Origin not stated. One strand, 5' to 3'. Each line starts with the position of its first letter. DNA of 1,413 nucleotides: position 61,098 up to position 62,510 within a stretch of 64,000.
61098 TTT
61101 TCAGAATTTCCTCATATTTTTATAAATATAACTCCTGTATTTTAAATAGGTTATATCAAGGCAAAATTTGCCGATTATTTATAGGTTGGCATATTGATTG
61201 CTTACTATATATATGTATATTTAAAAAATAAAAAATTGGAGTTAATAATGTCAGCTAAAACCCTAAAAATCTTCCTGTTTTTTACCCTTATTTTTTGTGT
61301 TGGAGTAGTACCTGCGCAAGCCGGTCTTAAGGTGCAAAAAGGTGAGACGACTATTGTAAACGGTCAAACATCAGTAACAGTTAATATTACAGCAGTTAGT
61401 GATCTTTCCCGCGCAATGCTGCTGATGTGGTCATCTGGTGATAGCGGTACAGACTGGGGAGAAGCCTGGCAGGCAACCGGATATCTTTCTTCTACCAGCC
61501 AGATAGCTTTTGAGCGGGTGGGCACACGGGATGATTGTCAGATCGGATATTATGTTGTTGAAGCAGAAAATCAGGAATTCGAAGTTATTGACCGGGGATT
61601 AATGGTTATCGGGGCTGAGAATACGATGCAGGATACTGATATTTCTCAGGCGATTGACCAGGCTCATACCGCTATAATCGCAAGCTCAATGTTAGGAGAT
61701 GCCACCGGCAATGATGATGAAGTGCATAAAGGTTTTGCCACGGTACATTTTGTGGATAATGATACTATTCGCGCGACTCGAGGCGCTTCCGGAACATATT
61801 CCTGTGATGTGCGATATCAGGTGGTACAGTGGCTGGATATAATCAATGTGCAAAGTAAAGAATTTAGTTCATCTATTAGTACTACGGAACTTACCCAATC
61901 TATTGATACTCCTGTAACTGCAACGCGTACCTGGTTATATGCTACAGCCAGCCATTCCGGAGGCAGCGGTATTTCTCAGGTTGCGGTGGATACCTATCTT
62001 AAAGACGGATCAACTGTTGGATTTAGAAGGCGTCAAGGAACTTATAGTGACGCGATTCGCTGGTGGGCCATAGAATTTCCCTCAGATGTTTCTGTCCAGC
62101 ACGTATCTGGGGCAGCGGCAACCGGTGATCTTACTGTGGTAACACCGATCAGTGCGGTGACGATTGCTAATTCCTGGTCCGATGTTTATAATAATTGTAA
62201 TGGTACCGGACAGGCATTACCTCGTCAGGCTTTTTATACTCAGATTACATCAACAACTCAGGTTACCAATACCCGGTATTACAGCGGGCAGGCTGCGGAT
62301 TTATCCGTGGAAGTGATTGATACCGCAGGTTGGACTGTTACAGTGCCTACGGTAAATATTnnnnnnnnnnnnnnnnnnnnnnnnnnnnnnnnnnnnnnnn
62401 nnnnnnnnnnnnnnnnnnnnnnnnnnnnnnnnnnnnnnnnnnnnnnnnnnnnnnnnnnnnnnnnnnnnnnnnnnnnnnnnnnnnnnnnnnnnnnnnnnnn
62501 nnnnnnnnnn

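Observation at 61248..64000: Giant secreted protein with near-identical ~105-aa tandem repeats (partial)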

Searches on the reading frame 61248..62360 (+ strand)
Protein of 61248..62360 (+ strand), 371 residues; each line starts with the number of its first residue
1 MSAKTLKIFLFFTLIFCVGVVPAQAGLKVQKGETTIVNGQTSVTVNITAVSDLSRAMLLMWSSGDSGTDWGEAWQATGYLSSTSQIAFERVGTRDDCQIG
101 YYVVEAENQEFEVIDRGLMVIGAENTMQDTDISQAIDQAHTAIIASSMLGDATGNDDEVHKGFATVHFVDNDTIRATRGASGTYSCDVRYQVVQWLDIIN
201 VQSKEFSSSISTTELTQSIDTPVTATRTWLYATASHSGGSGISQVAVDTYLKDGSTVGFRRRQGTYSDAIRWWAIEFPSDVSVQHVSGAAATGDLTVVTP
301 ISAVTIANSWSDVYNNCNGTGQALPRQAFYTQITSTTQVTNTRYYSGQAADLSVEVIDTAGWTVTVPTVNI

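Call 42: search_protein_families(library=phrogs, proteins=[window:61248-62360:+], max_evalue=0.01)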
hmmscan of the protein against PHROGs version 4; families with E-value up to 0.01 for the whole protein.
window:61248-62360:+ (371 aa): 0 families

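Call 65: predict_structure(alignment_id=A4)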
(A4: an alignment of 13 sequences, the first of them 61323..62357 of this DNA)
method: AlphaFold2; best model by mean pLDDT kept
length: 345 residues; sequences in the alignment: 13
mean_pLDDT: 91.3   pTM: 0.91
mean pLDDT of the five models: 91.3, 91.3, 90.3, 87.7, 87.0
residues with pLDDT >= 90: 260; 70-90: 60; 50-70: 22; < 50: 3
segments of 3 or more residues with pLDDT < 50: 343-345
pLDDT, mean of each block of 10 residues (from residue 1): 95 95 97 91 71 97 91 95 92 96 96 97 77 84 98 92 97 96 96 98 97 80 96 95 96 97 92 97 97 72 88 93 91 88 47
secondary structure, 60 per line:
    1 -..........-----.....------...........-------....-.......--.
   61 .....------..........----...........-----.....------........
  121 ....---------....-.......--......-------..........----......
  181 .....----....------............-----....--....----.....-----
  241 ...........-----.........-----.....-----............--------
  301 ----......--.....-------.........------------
elements in order: E2-11 E17-21 E31-38 H46-49 E51-57 E60-65 E72-81 E86-96 E102-106 E116-124 H134-137 E139-145 E148-153 E161-170 E175-185 E190-193 E203-211 H217-220 E223-226 E231-235 E241-251 E257-265 E271-275 E284-292 E305-310 E313-317 E325-333

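Call 86: fold_search(model_id=the predicted structure, library=viral)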
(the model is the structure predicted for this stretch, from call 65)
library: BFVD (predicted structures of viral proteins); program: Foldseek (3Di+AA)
matches with E <= 10: 1033; with E <= 0.001: 8
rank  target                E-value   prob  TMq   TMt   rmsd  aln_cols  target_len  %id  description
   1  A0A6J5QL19            5.4e-05  0.87  0.28  0.18  15.6       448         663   12  DUF7483 domain-containing protein [uncultured Caudovirales phage]
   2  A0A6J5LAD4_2          6.2e-05  0.66  0.22  0.10  17.1       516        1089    8  Uncharacterized protein [uncultured Caudovirales phage]
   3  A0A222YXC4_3          9.0e-05  0.60  0.20  0.07  28.2       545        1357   12  Baseplate wedge initiator [Synechococcus phage Bellamy]
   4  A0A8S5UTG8            1.3e-04  0.66  0.22  0.07  25.3       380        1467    8  Uncharacterized protein [Myoviridae sp. ctYA416]
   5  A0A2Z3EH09            4.0e-04  0.87  0.24  0.12  15.1       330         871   11  (no name in the UniProt tables at hand)
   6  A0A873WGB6            4.0e-04  0.82  0.24  0.22  10.6       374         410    8  Putative structural protein [Klebsiella phage Miami]
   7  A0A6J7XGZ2            5.8e-04  0.33  0.19  0.11  22.7       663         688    7  Uncharacterized protein [uncultured Caudovirales phage]
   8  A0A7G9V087            7.1e-04  0.41  0.22  0.16  18.7       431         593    8  Minor tail protein [Mycobacterium phage Rope]
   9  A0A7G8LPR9            1.0e-03  0.25  0.19  0.14  19.4       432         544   11  Minor tail protein [Mycobacterium phage MrMiyagi]
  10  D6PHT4                1.6e-03  0.13  0.16  0.05  27.8       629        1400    8  (no name in the UniProt tables at hand)
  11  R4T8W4                1.6e-03  0.06  0.11  0.07  27.0       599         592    8  Uncharacterized protein [Halogranum tailed virus 1]
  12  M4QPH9                2.0e-03  0.21  0.18  0.08  28.3       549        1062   10  Uncharacterized protein [Synechococcus phage S-SKS1]
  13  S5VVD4                2.2e-03  0.35  0.23  0.13  35.9       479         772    9  Tail fiber protein [Pseudomonas phage PaBG]
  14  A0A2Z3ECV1            2.3e-03  0.69  0.16  0.17  15.8       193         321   13  (no name in the UniProt tables at hand)
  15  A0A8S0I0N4            2.3e-03  0.12  0.15  0.08  24.6       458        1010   12  (no name in the UniProt tables at hand)
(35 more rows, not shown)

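Call 91: find_related_loci(query=A6, collection=viral_contigs, flank=8000)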
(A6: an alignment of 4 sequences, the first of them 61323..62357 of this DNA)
Query A6 (345 aa) in viral_contigs; peptide patterns used: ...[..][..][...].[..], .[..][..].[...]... (x = any residue, [..] = any of these).
41 stretches matched a pattern; 1 encode a relative of the query (tblastn E <= 1e-3); 1 distinct loci.
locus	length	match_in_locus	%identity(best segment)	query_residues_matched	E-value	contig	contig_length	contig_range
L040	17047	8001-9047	40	2-343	4e-64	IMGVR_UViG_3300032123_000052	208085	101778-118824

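Call 93: search_protein_families(library=phrogs, proteins=[L040:2011-3036:+, L040:3130-3588:+, L040:3639-4043:+, L040:4391-4870:+, L040:4885-5682:+, L040:5811-6383:+, L040:6393-7871:+, L040:7998-9083:+, L040:9102-16010:+, L040:373-912:+], max_evalue=0.001)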
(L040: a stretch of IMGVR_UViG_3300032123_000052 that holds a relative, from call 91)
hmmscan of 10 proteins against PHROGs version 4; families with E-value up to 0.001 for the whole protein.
L040:2011-3036:+ (341 aa): 0 families

L040:3130-3588:+ (152 aa): 0 families

L040:3639-4043:+ (134 aa): 0 families

L040:4391-4870:+ (159 aa): 0 families

L040:4885-5682:+ (265 aa): 0 families

L040:5811-6383:+ (190 aa): 1 family
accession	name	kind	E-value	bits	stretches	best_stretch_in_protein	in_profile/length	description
phrog_894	-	lysis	1.3e-07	31.9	1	1-160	42-163/389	endolysin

L040:6393-7871:+ (492 aa): 2 families
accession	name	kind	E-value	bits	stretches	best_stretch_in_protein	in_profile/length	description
phrog_30025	-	unknown function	6.6e-15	56.6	1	369-486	124-238/241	-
phrog_4368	-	unknown function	4.2e-10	39.3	1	361-483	111-232/840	-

L040:7998-9083:+ (361 aa): 0 families

L040:9102-16010:+ (2302 aa): 0 families

L040:373-912:+ (179 aa): 0 families

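Call 94: search_protein_families(library=pfam, proteins=[L040:9102-16010:+, L040:6393-7871:+, L040:5811-6383:+, L040:2011-3036:+, L040:4885-5682:+, L040:7998-9083:+], max_evalue=0.001)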
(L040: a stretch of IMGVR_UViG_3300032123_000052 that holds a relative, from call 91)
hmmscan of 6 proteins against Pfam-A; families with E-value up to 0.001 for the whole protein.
L040:9102-16010:+ (2302 aa): 4 families
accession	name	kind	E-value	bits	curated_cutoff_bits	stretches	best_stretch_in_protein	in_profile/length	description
PF05531.17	NPV_P10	-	1.9e-09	38.3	29.8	0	438-467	9-38/75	Nucleopolyhedrovirus P10 protein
PF21972.1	Arc1p_N_like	-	1.1e-06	29.3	27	0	1317-1351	16-50/81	Nuclear-export cofactor Arc1p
PF23991.1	DUF7310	-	3.3e-06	27.9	40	0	427-469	17-59/83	Coiled-coil region of unknown function (DUF7310)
PF10805.13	DUF2730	-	4.8e-06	27.1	24.9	0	775-818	36-79/102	Protein of unknown function (DUF2730)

L040:6393-7871:+ (492 aa): 0 families

L040:5811-6383:+ (190 aa): 0 families

L040:2011-3036:+ (341 aa): 0 families

L040:4885-5682:+ (265 aa): 0 families

L040:7998-9083:+ (361 aa): 0 families

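Call 101: search_protein_families(library=ncbifam, proteins=[window:61248-62360:+], max_evalue=0.1)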
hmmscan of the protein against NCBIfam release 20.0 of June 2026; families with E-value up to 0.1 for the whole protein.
window:61248-62360:+ (371 aa): 0 families

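Call 103: search_solved_structures(query=A4, max_evalue=1)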
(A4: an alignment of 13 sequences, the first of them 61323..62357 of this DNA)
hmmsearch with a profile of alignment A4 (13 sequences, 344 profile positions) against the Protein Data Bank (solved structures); distinct sequences matched with E-value up to 1: 0.
